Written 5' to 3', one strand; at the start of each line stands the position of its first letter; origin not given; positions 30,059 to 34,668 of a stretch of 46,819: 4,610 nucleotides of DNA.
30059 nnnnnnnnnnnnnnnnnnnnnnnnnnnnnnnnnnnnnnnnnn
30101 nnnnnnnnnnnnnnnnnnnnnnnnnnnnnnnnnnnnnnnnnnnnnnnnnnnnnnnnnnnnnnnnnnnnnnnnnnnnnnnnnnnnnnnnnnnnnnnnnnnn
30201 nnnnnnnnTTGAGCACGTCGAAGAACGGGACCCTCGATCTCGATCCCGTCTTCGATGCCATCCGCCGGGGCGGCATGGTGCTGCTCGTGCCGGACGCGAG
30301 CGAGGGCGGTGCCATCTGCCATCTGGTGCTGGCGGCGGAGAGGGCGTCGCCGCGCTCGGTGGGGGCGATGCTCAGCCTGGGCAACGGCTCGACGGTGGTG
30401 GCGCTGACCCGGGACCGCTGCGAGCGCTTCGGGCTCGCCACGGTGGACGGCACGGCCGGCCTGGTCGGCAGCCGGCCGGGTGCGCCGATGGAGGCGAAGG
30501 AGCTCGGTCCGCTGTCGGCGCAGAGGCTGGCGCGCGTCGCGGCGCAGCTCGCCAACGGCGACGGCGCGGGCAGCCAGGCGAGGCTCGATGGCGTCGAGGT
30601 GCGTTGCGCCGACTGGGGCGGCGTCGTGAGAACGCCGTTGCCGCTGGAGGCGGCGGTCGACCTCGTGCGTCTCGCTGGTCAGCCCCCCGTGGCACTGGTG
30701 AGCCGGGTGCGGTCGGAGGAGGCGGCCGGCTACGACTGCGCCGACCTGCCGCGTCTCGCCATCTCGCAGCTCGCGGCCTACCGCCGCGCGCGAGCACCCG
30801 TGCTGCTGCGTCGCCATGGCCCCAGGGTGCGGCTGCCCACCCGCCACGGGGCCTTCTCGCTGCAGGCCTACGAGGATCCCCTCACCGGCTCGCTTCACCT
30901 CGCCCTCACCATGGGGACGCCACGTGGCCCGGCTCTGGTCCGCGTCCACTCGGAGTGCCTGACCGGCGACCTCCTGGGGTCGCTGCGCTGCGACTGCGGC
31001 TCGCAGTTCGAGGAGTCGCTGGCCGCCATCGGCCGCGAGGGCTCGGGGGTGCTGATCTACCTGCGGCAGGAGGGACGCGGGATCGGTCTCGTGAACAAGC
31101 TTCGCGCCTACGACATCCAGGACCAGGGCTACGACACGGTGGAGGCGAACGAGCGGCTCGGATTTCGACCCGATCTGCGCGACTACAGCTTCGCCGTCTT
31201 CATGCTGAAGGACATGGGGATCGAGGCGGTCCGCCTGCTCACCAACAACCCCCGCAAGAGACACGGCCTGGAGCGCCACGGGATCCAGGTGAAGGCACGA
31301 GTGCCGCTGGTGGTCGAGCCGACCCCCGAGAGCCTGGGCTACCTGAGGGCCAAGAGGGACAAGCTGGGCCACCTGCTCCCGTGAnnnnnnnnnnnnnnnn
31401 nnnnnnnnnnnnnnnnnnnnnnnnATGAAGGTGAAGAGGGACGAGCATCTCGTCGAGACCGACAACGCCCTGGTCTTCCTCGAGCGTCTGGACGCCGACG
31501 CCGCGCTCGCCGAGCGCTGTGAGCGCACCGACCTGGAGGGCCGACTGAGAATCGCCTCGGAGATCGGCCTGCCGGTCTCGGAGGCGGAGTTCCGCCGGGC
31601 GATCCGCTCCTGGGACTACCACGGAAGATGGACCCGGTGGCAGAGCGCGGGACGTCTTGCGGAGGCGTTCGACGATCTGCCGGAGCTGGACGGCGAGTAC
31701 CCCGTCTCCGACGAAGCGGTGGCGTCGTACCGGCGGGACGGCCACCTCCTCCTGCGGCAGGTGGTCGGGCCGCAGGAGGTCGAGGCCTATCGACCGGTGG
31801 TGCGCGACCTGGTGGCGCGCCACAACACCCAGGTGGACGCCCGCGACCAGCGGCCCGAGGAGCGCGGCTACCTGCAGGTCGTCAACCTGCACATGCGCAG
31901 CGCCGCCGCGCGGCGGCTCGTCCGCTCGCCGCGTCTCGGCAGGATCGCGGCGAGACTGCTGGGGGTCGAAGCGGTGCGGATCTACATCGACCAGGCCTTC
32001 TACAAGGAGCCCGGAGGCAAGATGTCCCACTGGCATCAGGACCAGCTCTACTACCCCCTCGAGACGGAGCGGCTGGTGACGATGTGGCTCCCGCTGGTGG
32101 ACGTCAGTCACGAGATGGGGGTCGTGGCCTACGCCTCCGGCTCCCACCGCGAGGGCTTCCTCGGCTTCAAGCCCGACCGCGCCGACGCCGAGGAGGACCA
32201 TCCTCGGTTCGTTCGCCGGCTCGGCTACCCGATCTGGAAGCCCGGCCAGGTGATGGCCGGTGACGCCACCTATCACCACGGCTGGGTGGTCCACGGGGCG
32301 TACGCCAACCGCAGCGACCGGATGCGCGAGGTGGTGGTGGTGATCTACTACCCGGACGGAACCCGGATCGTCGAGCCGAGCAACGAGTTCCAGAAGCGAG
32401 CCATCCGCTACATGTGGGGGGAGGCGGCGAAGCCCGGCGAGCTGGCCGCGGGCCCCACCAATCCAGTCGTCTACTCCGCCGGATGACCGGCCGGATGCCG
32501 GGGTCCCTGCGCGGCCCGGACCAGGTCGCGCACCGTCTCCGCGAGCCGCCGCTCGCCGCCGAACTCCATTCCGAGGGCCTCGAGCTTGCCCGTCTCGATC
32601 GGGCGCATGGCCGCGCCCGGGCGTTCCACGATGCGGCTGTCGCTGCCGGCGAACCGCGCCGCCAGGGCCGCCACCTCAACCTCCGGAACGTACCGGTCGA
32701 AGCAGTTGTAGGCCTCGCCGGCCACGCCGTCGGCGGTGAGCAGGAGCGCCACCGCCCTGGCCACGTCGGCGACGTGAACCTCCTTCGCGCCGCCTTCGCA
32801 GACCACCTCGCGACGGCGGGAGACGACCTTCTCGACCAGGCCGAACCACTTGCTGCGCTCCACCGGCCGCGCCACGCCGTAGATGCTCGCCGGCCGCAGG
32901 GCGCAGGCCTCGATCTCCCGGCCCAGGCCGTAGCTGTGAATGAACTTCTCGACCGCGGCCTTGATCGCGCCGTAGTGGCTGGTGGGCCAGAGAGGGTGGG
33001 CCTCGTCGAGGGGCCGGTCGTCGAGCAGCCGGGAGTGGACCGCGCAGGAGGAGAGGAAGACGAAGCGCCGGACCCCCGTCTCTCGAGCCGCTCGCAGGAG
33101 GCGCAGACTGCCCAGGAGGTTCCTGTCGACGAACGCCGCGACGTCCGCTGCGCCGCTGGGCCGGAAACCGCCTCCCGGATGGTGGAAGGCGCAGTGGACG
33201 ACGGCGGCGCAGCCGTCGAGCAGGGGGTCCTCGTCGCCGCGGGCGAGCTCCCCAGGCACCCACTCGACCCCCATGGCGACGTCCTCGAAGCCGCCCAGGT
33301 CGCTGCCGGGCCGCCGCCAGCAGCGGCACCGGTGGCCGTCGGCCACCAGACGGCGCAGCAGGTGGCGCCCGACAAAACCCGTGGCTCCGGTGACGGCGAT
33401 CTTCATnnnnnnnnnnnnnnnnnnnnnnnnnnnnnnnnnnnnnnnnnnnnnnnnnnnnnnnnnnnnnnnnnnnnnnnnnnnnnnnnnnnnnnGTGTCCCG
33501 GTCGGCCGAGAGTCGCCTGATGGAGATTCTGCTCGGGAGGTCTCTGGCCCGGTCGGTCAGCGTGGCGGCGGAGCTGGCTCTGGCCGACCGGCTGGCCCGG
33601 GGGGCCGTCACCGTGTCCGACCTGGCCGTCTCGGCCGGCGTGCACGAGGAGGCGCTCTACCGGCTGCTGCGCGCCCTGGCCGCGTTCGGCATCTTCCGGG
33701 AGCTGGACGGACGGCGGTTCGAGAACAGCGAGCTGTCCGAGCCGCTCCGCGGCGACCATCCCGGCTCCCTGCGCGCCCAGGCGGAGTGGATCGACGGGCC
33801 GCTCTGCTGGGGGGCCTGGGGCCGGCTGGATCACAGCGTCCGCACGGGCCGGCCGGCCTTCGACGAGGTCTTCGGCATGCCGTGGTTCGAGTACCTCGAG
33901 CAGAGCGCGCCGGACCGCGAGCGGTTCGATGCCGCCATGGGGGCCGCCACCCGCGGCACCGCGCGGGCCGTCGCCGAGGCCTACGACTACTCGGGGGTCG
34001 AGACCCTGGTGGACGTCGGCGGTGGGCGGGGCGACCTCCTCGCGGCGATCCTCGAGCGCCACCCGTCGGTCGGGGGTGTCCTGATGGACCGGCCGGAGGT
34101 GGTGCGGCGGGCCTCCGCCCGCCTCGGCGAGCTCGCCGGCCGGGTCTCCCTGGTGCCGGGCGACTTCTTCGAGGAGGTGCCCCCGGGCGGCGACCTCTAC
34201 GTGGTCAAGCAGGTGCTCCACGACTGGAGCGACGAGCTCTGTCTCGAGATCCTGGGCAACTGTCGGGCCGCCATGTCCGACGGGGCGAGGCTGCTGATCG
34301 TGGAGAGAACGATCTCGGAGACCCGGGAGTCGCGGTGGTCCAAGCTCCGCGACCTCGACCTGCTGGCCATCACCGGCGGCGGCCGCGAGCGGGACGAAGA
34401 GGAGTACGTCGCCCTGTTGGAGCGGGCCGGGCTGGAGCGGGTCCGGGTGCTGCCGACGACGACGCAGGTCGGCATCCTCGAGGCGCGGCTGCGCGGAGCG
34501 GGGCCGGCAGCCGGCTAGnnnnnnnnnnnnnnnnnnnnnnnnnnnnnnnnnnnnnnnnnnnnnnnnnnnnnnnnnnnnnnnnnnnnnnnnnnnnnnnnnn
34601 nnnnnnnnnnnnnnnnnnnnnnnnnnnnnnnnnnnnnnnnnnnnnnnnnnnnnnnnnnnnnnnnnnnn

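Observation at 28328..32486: WD40 protein immediately followed by GTP cyclohydrolase II: toxoflavin-like (ToxC/ToxB) core without ToxD/ToxE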

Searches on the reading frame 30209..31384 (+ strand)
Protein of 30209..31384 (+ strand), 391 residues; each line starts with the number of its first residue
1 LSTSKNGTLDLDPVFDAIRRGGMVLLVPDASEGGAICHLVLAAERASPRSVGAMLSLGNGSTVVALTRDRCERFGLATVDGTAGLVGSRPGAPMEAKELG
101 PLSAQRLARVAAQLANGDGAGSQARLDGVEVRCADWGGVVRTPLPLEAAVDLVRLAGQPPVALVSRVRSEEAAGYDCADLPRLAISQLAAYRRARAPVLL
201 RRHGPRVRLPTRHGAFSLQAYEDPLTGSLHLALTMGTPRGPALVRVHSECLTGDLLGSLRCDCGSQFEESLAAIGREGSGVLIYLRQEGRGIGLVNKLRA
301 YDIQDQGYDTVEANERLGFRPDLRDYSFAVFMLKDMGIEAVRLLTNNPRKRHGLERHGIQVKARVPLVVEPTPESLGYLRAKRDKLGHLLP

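Call 4: search_protein_families(library=pfam, proteins=[window:30209-31384:+], max_evalue=0.01)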
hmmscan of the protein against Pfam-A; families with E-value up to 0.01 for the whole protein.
window:30209-31384:+ (391 aa): 2 families
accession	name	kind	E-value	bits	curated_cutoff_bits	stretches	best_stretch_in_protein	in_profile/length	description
PF00925.25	GTP_cyclohydro2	-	1.6e-66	223.4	23.3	1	206-366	5-165/165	GTP cyclohydrolase II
PF00926.24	DHBP_synthase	-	2.9e-11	43.7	26.4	1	14-173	3-164/191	3,4-dihydroxy-2-butanone 4-phosphate synthase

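Call 6: search_protein_families(library=ncbifam, proteins=[window:30209-31384:+], max_evalue=0.001)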
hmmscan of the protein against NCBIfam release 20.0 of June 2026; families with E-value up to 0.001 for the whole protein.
window:30209-31384:+ (391 aa): 11 families
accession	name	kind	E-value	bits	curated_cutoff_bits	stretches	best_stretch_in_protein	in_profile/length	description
NF006803.0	PRK09311.1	equivalog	1.7e-89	300.5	569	1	15-390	16-404/417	bifunctional 3,4-dihydroxy-2-butanone-4-phosphate synthase/GTP cyclohydrolase II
NF006806.0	PRK09319.1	equivalog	1.5e-82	278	764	1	11-390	14-409/561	bifunctional 3,4-dihydroxy-2-butanone-4-phosphate synthase/GTP cyclohydrolase II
NF001591.0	PRK00393.1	subfamily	3.8e-73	245.1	148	1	206-390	9-194/199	GTP cyclohydrolase II RibA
TIGR00505.1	ribA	equivalog_domain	9e-69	230.8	205.85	1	208-390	7-191/191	GTP cyclohydrolase II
NF006805.0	PRK09318.1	equivalog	3.9e-66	223.6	486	1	202-390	193-380/387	bifunctional 3,4-dihydroxy-2-butanone-4-phosphate synthase/GTP cyclohydrolase II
NF006456.0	PRK08815.1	equivalog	9.7e-64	216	464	1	148-390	123-365/376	GTP cyclohydrolase II RibA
NF010626.1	PRK14019.1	equivalog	5.5e-26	91.4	513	1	14-361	8-357/364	bifunctional 3,4-dihydroxy-2-butanone-4-phosphate synthase/GTP cyclohydrolase II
NF009132.0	PRK12485.1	equivalog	3.2e-20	72.5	693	1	14-361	9-361/369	bifunctional 3,4-dihydroxy-2-butanone-4-phosphate synthase/GTP cyclohydrolase II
NF005536.0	PRK07198.1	equivalog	5.4e-09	35.4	403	1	242-370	240-379/419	GTP cyclohydrolase II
NF006804.0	PRK09314.1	equivalog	2.7e-08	33.4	432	0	15-78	10-72/339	bifunctional 3,4-dihydroxy-2-butanone 4-phosphate synthase/GTP cyclohydrolase II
TIGR00506.1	ribB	equivalog_domain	4.9e-07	29.5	177.45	1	14-78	8-71/204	3,4-dihydroxy-2-butanone-4-phosphate synthase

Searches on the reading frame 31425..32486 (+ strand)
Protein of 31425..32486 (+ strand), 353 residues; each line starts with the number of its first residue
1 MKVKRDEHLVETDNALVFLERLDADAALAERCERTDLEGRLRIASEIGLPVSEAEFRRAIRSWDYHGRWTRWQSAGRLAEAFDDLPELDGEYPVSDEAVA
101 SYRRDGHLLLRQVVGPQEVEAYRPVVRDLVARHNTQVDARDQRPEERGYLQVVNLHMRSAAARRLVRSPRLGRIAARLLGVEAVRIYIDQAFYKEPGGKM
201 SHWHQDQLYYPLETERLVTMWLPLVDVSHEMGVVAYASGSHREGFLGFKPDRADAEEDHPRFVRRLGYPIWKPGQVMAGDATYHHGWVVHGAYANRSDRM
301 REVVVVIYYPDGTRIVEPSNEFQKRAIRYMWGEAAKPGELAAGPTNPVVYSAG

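Call 4: search_protein_families(library=pfam, proteins=[window:31425-32486:+], max_evalue=0.01)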
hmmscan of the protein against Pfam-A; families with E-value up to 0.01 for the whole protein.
window:31425-32486:+ (353 aa): 1 family
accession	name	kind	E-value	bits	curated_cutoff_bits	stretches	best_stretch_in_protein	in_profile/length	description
PF05721.19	PhyH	-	3.6e-27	96.5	22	1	102-302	1-212/213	Phytanoyl-CoA dioxygenase (PhyH)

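Call 6: search_protein_families(library=ncbifam, proteins=[window:31425-32486:+], max_evalue=0.001)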
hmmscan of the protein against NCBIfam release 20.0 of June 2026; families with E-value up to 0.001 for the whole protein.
window:31425-32486:+ (353 aa): 3 families
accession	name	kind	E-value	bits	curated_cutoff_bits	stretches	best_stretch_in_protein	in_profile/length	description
TIGR02408.1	ectoine_ThpD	equivalog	3.8e-09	36.3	336.5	1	92-211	15-135/277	ectoine hydroxylase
NF052437.1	MPhHdxlPhnYGIM8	equivalog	7.9e-08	32.1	500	1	159-308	73-213/260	methylphosphonate hydroxylase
NF045813.1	DxPntBtaHylase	equivalog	1.7e-06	27.6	550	1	183-244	115-176/285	1-deoxypentalenic acid 11-beta-hydroxylase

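Call 57: search_solved_structures(query=window:31425-32486:+, max_evalue=0.001)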
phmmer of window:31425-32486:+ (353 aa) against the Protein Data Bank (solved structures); distinct sequences matched with E-value up to 0.001: 15.
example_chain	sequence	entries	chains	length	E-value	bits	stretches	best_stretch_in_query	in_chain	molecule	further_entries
5epa_A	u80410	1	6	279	1.4e-17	67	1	94-311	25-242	SnoK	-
5ep9_A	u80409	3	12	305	3.1e-15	59.2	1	93-319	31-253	SnoN,Epimerase SnoN | SnoN,SnoN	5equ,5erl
9c9n_A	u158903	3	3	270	3.3e-11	46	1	93-311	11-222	Fe/2-OG dependent dioxygenase MysH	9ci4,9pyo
9pze_A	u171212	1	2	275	3.7e-11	45.8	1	93-311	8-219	Fe/2-OG dependent dioxygenase MysH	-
5nch_A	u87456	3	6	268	2e-10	43.4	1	94-332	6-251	Leucine hydroxylase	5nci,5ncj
4mhr_A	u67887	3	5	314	9.6e-08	34.6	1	89-244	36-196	Ectoine hydroxylase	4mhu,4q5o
6zyk_A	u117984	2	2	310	8.1e-07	31.5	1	151-302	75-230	Monooxygenase | Uncharacterized protein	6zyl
7dt0_A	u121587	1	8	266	4.8e-06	29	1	95-246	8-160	Phytanoyl-CoA dioxygenase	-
7dzz_A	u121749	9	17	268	6.6e-06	28.5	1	95-246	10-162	Phytanoyl-CoA dioxygenase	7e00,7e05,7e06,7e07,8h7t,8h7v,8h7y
7e01_A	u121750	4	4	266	6.8e-06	28.5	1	95-246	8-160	Phytanoyl-CoA dioxygenase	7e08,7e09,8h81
2opw_A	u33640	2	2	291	1.3e-05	27.6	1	155-306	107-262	PHYHD1 protein | Phytanoyl-CoA dioxygenase domain-containing protein 1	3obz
2rdn_A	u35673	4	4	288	2e-05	26.9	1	183-245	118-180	1-deoxypentalenic acid 11-beta hydroxylase; Fe(II)/alpha-ketoglutarate dependent hydroxyla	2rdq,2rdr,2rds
3emr_A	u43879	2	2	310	3.3e-05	26.2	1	88-326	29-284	EctD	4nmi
4nao_A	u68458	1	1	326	0.00054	22.2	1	194-311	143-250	Putative oxygenase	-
4xab_A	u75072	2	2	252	0.00081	21.7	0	102-318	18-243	EvdO2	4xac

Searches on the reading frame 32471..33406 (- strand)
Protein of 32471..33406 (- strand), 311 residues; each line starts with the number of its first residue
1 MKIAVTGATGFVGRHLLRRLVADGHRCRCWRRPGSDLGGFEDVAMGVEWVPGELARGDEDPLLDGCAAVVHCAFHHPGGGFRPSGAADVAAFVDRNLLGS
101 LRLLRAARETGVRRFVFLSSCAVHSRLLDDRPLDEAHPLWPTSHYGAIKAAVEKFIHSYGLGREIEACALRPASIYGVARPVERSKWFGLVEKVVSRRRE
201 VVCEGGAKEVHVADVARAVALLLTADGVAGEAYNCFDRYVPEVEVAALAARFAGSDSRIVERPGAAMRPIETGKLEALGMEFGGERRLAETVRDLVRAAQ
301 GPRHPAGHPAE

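Call 4: search_protein_families(library=pfam, proteins=[window:32471-33406:-], max_evalue=0.01)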
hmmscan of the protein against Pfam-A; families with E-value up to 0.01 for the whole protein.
window:32471-33406:- (311 aa): 8 families
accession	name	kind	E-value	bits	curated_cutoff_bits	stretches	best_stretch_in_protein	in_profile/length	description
PF01370.27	Epimerase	-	3.5e-33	115.5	20.9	1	3-235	1-239/240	NAD dependent epimerase/dehydratase family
PF16363.11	GDP_Man_Dehyd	-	3e-15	56.9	27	1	90-226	96-240/332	GDP-mannose 4,6 dehydratase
PF13460.12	NAD_binding_10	-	5.2e-12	46.4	27.2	1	7-158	1-133/184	NAD(P)H-binding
PF01073.25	3Beta_HSD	-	3.7e-11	43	22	1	4-218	1-224/280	3-beta hydroxysteroid dehydrogenase/isomerase family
PF07993.18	NAD_binding_4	-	7e-08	32.4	20.1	1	5-25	1-21/258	Male sterility protein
PF04321.23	RmlD_sub_bind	-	4.1e-07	29.8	27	1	1-178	1-154/287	RmlD substrate binding domain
PF05368.20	NmrA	-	1.1e-05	25.6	27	1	2-129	4-116/298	NmrA-like family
PF02719.21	Polysacc_synt_2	-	0.0011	18.7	20.2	0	85-120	93-128/293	Polysaccharide biosynthesis protein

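Call 6: search_protein_families(library=ncbifam, proteins=[window:32471-33406:-], max_evalue=0.001)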
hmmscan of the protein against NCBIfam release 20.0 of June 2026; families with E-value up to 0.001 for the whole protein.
window:32471-33406:- (311 aa): 18 families
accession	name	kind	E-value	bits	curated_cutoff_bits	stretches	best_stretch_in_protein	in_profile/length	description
TIGR03466.1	HpnA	hypoth_equivalog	8.4e-21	74.2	367.65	1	2-233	2-226/327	hopanoid-associated sugar epimerase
TIGR04180.1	EDH_00030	hypoth_equivalog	1.5e-16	60.3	475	1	4-238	2-240/297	NAD-dependent 4,6-dehydratase LegB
NF042422.1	oxyalk_red_OleD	equivalog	3.1e-14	53.1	580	1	1-206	1-196/329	2-alkyl-3-oxoalkanoate reductase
TIGR01179.1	galE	equivalog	4e-14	52.2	262.3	1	91-172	92-173/332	UDP-glucose 4-epimerase GalE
TIGR01181.1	dTDP_gluc_dehyt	equivalog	2.8e-13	49.6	365.1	1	88-236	92-243/321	dTDP-glucose 4,6-dehydratase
NF052578.1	StrlDmthSdmBMthl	equivalog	1.7e-12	47.7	600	1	1-236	1-228/328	sterol demethylase protein SdmB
NF042423.1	oxyalk_red_Shew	equivalog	1.6e-11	43.8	580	1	2-185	10-190/331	2-alkyl-3-oxoalkanoate reductase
NF043036.1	ErythonDh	equivalog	1.2e-10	41.1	325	1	95-161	99-165/321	D-erythronate dehydrogenase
TIGR01746.1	Thioester-redct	subfamily_domain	2e-08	33.9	213.35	1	3-26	2-25/371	thioester reductase domain-containing protein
NF058621.1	DiazavRedAvaA7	equivalog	4.1e-08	33.2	400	1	1-222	1-218/304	3-diazoavenalumate denitrifying reductase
NF007956.0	PRK10675.1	subfamily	1.5e-06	27.6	394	1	90-156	94-160/338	UDP-glucose 4-epimerase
NF004520.0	PRK05865.1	equivalog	3.1e-06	25.4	1509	1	1-177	1-130/854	sugar epimerase family protein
NF050030.1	thlkprotThyD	equivalog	7.7e-06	25.3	400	1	1-73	1-76/305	thylakoid membrane protein ThyD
NF041293.1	G6PDh_Azf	equivalog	3.1e-05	23.5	400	1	3-123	5-119/252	NAD-dependent glucose-6-phosphate dehydrogenase Azf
TIGR01214.1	rmlD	equivalog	6.4e-05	22.2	224.05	0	2-41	1-40/285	dTDP-4-dehydrorhamnose reductase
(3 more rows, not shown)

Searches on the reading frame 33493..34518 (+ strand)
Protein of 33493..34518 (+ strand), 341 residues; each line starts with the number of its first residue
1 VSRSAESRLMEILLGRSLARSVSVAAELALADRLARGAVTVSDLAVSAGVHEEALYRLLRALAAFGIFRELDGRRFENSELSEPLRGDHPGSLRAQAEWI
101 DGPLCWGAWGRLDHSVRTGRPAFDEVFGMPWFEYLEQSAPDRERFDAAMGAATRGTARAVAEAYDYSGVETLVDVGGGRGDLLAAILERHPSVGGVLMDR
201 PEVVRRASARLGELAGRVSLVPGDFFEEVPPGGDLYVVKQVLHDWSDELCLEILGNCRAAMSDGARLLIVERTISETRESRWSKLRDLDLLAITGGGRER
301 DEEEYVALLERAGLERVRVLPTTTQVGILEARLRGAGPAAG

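Call 4: search_protein_families(library=pfam, proteins=[window:33493-34518:+], max_evalue=0.01)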
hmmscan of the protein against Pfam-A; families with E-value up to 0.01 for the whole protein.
window:33493-34518:+ (341 aa): 4 families
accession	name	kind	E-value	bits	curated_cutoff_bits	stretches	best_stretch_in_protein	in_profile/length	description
PF00891.24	Methyltransf_2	-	3.2e-47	161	22.3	1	109-314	1-209/210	O-methyltransferase domain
PF08100.18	Dimerisation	-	4.8e-09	36.4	25.6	1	5-83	5-88/93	O-methyltransferase dimerisation domain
PF08242.18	Methyltransf_12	-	2e-05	25.7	30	1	173-267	1-98/98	Methyltransferase domain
PF13338.12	AbiEi_4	-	0.0057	17.2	25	0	30-60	6-34/49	Transcriptional regulator, AbiEi antitoxin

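Call 6: search_protein_families(library=ncbifam, proteins=[window:33493-34518:+], max_evalue=0.001)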
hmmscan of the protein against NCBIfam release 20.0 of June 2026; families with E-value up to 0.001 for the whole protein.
window:33493-34518:+ (341 aa): 5 families
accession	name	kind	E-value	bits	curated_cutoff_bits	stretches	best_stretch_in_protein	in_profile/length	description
TIGR02716.1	C20_methyl_CrtF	equivalog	9.9e-15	54.4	276.1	1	166-286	147-269/306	bacteriochlorophyllide d C-20 methyltransferase BchU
NF043040.1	corrin_prot_MT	hypoth_equivalog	6.5e-06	25.7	180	1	135-282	8-160/216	corrinoid protein-associated methyltransferase CpaM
NF053543.1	FlxJ_fam_MTase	equivalog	6.9e-05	21.9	560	1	161-272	171-286/352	FlxJ family methyltransferase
NF050150.1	RiPP_MTase_ApyS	equivalog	0.00062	19.1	400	0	140-225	113-201/323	RiPP biosynthesis methyltransferase ApyS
NF000133.1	Erm32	exception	0.00088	18.8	550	0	152-210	76-131/280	23S rRNA (guanine(748)-N(1))-methyltransferase Erm(32)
